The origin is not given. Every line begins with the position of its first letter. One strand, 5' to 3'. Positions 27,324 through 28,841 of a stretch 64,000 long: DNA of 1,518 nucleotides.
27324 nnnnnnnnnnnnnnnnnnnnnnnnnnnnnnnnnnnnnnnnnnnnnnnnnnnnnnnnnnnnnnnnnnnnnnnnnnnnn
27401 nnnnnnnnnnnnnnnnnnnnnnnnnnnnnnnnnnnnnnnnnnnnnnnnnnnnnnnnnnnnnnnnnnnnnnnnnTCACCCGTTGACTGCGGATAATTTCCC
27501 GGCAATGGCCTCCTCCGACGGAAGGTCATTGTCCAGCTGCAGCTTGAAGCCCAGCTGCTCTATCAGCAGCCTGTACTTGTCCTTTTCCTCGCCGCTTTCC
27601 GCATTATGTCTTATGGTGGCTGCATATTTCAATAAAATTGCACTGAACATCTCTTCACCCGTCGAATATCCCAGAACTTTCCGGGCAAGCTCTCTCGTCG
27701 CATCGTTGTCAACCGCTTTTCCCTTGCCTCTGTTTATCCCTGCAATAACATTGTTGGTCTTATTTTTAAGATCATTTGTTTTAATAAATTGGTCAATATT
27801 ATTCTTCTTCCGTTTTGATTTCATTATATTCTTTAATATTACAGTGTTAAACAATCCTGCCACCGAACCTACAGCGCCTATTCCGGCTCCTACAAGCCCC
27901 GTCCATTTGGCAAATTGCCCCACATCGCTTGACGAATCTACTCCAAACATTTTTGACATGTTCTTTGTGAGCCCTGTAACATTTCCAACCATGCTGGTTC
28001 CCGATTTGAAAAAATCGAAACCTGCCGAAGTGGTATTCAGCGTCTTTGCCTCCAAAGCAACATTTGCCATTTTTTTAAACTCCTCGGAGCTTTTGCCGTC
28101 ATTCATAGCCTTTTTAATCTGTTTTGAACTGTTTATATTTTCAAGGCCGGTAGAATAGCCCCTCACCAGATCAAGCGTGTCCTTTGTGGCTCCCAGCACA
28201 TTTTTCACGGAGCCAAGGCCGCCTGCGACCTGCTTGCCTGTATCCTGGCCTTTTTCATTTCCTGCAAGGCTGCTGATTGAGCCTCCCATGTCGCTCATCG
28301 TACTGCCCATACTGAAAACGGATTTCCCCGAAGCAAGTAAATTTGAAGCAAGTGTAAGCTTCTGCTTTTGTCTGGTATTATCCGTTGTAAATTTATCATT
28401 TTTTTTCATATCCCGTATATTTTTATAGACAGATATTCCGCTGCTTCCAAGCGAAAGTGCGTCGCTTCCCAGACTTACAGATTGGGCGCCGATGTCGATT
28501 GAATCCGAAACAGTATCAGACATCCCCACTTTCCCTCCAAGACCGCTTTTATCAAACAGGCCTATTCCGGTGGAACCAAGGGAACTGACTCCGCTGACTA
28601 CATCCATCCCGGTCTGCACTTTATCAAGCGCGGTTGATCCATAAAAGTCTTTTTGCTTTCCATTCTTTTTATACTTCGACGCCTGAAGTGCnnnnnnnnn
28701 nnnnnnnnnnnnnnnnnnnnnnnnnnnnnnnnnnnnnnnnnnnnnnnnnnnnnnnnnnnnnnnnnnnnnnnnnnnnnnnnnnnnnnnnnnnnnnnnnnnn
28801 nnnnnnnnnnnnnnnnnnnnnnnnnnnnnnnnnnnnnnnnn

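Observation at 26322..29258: Candidate payload with giant acidic disordered N-terminus and glycine-zipper segment, followed by two tandem chaperone-like paralogues, directly downstream of the loading ATPase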

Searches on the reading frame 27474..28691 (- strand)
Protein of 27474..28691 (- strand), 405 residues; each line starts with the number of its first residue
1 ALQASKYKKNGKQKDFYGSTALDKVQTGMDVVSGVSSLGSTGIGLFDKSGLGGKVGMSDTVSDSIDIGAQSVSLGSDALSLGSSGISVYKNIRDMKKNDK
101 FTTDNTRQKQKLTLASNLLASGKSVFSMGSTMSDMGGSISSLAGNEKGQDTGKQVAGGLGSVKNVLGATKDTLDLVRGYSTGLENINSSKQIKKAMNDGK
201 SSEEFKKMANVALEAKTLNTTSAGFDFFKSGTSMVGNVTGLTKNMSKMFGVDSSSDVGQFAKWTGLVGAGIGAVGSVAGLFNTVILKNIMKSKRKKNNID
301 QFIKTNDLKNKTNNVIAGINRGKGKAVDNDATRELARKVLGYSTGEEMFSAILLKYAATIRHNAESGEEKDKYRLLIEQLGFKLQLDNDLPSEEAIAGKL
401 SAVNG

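Call 41: search_protein_representatives(alignment_id=A4)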
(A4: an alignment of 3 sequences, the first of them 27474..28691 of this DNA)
Query: 3 sequences, 408 profile positions. Proteins with E-value up to 0.001 (for the whole library): 9; up to 1e-10: 4; up to 1e-30: 3. The best 9 are listed.
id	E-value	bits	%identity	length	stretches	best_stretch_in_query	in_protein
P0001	4.6e-225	763.8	-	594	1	2-408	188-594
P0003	2.6e-187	639.5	-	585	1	1-407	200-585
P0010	1.2e-40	156.5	-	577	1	72-407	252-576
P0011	2.0e-15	73.4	-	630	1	45-404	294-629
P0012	3.0e-06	43.2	-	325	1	102-404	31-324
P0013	1.5e-04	37.6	-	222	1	282-404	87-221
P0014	1.8e-04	37.2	-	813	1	264-404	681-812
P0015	7.1e-04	35.3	-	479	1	139-335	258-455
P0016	9.8e-04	34.9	-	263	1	123-262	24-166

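Call 43: find_encoding_contigs(protein=P0010, flank=10000, max_places=3)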
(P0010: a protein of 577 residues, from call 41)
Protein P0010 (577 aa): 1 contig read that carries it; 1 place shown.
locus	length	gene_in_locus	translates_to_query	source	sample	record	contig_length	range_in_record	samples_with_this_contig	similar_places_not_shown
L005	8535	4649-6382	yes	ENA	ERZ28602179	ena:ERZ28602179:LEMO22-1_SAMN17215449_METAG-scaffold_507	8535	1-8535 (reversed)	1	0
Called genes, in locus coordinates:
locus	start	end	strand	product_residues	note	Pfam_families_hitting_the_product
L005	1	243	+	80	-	?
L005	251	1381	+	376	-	PF09684:Tail_P2_I (weak)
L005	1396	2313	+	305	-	-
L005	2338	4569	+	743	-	PF20720:nSTAND3 (faint), PF22977:WHD, PF00004:AAA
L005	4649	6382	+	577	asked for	-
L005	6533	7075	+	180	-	-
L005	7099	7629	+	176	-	-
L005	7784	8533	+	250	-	?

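Call 44: search_protein_families(library=pfam, proteins=[P0010, P0011, P0012, P0013, P0014, P0015, P0016], max_evalue=0.01)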
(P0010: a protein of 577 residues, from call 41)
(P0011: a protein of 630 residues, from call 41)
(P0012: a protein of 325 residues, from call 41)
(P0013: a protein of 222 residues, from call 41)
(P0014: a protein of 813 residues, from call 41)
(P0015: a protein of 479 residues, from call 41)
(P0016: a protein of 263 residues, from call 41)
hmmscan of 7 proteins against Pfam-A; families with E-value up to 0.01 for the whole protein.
P0010 (577 aa): 0 families

P0011 (630 aa): 0 families

P0012 (325 aa): 2 families
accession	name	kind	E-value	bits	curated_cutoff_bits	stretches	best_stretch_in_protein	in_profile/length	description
PF20990.2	DUF2207_C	-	0.0025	18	33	1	164-248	136-223/247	Predicted membrane protein (DUF2207) C-terminal domain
PF18709.6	DLP_helical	-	0.0075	16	25.5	0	78-142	251-311/340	Dynamin-like helical domain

P0013 (222 aa): 4 families
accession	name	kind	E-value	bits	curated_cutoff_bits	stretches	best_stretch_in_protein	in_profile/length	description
PF23933.1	DUF7269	-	0.0023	18.4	29.1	1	53-149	4-100/162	Family of unknown function (DUF7269)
PF11026.13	DUF2721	-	0.0025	18.2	28.3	1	17-94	33-112/129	Protein of unknown function (DUF2721)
PF07262.16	CdiI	-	0.0077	16.6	25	0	122-177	63-111/155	CDI immunity protein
PF14880.11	COX14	-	0.0078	16.4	25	0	74-103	22-51/59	Cytochrome oxidase c assembly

P0014 (813 aa): 1 family
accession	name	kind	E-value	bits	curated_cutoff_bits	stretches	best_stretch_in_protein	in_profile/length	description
PF13699.11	eCIS_core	-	4.9e-29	100.8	22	1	240-316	2-78/79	eCIS core domain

P0015 (479 aa): 2 families
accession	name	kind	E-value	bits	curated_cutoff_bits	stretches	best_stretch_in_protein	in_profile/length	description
PF06120.16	Phage_HK97_TLTM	-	0.00075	19.3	24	1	387-477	14-99/295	Tail length tape measure protein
PF13488.11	Gly-zipper_Omp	-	0.0015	18.8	25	1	366-399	2-37/46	Glycine zipper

P0016 (263 aa): 0 families
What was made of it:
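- On eCIS payload with N-terminal signal peptide (PVC/Afp type): The remote homologue P0014 does carry it, at E 4.9e-29 (call 44).
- The fusion of the same module to the eCIS_core domain in P0014 points to cargo (call 44).
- Tried and rejected: I treat P0015 and P0016 from the profile search as probably compositional, because they match only the Gly-rich middle region and not the tail (calls 41, 44).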

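Call 45: find_encoding_contigs(protein=P0014, flank=10000, max_places=3)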
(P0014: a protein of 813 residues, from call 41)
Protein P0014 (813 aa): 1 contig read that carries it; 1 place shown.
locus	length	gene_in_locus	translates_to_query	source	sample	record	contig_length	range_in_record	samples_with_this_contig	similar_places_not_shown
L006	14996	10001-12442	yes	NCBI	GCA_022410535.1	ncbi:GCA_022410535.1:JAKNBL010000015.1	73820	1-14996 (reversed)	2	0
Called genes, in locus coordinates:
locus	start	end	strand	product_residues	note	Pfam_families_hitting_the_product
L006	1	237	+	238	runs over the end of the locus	PF04717:Phage_base_V, PF12059:DUF3540 (faint)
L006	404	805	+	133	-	PF04965:GPW_gp25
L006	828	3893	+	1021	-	-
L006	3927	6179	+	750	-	-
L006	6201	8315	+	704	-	PF09684:Tail_P2_I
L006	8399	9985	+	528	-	-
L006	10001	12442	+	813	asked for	PF13699:eCIS_core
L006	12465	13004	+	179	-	-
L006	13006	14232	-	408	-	-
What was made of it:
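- Remote homologue P0014 has the eCIS_core/DUF4157 domain (E 4.9e-29) fused to the same C-terminal module (calls 41, 44, 45).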

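Call 46: find_encoding_contigs(protein=P0011, flank=10000, max_places=3)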
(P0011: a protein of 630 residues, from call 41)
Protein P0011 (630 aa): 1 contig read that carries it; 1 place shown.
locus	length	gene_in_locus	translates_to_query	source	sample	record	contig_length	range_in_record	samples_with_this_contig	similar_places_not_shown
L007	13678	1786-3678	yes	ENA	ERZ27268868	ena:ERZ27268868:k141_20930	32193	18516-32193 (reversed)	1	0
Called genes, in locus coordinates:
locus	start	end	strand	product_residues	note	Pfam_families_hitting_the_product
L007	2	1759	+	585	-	?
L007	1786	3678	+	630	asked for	-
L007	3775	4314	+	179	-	-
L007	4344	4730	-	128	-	PF14107:DUF4280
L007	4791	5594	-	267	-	-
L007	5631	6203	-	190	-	PF14065:Pvc16_N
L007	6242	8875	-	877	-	PF26012:HH_RND_rel (weak), PF07833:Cu_amine_oxidN1 (weak)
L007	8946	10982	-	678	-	-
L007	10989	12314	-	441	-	PF02493:MORN (weak)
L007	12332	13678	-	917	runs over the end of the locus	PF00672:HAMP (weak)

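Call 60: search_protein_families(library=phrogs, proteins=[P0010, P0011, P0012, P0013, P0014], max_evalue=0.05)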
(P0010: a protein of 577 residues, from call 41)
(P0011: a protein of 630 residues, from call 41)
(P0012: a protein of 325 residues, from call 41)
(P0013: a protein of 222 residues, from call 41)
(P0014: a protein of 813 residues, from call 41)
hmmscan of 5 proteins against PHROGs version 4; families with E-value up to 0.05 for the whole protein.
P0010 (577 aa): 0 families

P0011 (630 aa): 2 families
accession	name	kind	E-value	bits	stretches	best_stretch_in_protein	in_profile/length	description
phrog_1863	-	unknown function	0.017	16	0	404-475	8-78/97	-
phrog_26178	-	unknown function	0.045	15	0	504-560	4-61/81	-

P0012 (325 aa): 5 families
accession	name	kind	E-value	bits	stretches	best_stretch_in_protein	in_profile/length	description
phrog_1533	-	tail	2.2e-07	29.8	1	151-312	607-767/1688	tail length tape measure protein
phrog_944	-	moron, auxiliary metabolic gene and host takeover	0.00044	21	0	168-225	131-196/235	membrane protein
phrog_1686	-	tail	0.00046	19.1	1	156-261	459-551/1224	tail length tape measure protein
phrog_7187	-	unknown function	0.0011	19.3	1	149-256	32-150/527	-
phrog_26964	-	unknown function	0.0072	17.9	0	186-261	15-83/93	-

P0013 (222 aa): 1 family
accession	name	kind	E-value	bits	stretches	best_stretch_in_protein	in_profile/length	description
phrog_1350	-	lysis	0.032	15.4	0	58-129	13-73/97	holin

P0014 (813 aa): 2 families
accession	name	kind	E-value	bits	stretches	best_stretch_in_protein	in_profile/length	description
phrog_1009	-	unknown function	0.025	15.7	1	556-639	15-82/103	-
phrog_20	-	lysis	0.045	14.5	1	668-751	36-122/151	holin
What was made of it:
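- In P0012 this module matches a tape-measure profile, phrog_1533, at E 2.2e-7 (call 60). There is profile similarity to a tape measure in P0012 (call 60).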

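Call 61: find_encoding_contigs(protein=P0012, flank=10000, max_places=3)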
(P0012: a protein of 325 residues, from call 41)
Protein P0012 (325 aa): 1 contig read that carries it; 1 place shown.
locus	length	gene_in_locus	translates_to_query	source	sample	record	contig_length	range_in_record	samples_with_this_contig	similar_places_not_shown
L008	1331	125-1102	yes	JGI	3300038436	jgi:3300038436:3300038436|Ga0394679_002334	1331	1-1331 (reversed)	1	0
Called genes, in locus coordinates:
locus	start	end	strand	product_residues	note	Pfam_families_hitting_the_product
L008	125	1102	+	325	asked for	-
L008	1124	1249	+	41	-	-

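Call 62: find_encoding_contigs(protein=P0013, flank=10000, max_places=3)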
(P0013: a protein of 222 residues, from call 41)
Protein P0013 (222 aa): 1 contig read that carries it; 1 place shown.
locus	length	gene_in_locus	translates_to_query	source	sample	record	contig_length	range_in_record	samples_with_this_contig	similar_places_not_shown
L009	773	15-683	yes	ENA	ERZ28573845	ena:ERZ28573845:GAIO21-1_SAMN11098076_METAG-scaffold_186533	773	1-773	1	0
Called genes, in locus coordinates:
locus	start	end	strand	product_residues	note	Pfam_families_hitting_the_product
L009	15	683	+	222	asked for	-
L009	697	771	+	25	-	?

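Call 86: search_protein_families(library=pfam, proteins=[L005:6533-7075:+, L006:12465-13004:+, L007:3775-4314:+, L005:7099-7629:+], max_evalue=0.1)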
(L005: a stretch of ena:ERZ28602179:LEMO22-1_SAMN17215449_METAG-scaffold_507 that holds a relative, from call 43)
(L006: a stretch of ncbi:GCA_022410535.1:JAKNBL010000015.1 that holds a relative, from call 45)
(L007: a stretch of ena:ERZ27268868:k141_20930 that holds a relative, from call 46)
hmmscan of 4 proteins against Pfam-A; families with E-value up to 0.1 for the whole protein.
L005:6533-7075:+ (180 aa): 0 families

L006:12465-13004:+ (179 aa): 1 family
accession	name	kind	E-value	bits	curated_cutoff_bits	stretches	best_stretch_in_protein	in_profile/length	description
PF10722.14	YbjN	-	0.091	13.4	22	0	90-143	60-112/126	Putative bacterial sensory transduction regulator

L007:3775-4314:+ (179 aa): 1 family
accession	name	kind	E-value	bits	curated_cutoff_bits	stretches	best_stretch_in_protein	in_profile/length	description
PF10722.14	YbjN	-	0.056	14.1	22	1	88-155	59-121/126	Putative bacterial sensory transduction regulator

L005:7099-7629:+ (176 aa): 1 family
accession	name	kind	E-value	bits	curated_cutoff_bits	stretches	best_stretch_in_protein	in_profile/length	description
PF22550.1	CesT_Tir_1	-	0.0041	17.5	27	1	92-160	65-128/131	CesT_Tir_1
